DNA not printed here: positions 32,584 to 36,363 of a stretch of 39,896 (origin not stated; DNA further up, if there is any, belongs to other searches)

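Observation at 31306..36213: Single 1635-aa protein fusing a Hanks kinase, a STAND NTPase, TPRs, a GAF domain and a complete sigma54 enhancer-binding module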

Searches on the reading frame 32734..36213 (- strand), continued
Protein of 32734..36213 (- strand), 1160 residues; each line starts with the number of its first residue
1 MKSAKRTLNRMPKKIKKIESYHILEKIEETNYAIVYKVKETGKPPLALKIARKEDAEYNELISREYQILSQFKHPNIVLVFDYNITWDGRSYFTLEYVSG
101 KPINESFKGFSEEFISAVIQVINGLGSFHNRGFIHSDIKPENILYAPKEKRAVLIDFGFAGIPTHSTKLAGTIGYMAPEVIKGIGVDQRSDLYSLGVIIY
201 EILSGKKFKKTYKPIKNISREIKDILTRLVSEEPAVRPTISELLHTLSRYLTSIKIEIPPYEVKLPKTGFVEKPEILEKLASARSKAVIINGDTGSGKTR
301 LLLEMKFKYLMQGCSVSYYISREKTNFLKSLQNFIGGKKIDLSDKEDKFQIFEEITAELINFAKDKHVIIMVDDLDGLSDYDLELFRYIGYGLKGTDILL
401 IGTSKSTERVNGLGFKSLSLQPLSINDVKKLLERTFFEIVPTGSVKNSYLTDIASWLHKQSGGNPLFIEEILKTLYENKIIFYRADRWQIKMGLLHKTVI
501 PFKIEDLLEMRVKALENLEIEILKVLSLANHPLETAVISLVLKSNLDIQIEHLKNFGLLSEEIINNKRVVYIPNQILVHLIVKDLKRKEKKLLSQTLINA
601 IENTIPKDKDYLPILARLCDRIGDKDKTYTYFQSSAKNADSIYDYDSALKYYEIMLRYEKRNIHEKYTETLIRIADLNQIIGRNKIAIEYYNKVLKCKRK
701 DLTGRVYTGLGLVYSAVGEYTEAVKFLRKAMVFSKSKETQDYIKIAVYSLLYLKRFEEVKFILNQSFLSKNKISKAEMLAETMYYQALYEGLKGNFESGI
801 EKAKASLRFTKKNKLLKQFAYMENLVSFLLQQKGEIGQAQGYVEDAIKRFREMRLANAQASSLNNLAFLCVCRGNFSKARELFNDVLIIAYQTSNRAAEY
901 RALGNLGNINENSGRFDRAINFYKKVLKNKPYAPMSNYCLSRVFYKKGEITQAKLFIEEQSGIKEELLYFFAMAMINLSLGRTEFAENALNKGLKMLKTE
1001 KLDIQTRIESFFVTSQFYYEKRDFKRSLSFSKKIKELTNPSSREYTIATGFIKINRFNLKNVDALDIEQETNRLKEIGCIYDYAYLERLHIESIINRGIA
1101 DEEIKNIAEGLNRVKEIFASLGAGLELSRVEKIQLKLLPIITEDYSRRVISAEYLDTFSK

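Call 71: find_related_loci(query=window:32734-36213:-, collection=metagenome_contigs, flank=6000)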
Query window:32734-36213:- (1160 aa) in metagenome_contigs; peptide patterns used: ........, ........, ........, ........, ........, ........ (x = any residue, [..] = any of these).
186 stretches matched a pattern; 3 encode a relative of the query (tblastn E <= 1e-3); 3 distinct loci.
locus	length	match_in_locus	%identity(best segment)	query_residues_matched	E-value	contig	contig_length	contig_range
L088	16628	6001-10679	59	11-1160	0e+0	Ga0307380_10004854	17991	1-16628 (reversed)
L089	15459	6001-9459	50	11-1159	0e+0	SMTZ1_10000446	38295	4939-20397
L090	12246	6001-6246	37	855-936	1e-6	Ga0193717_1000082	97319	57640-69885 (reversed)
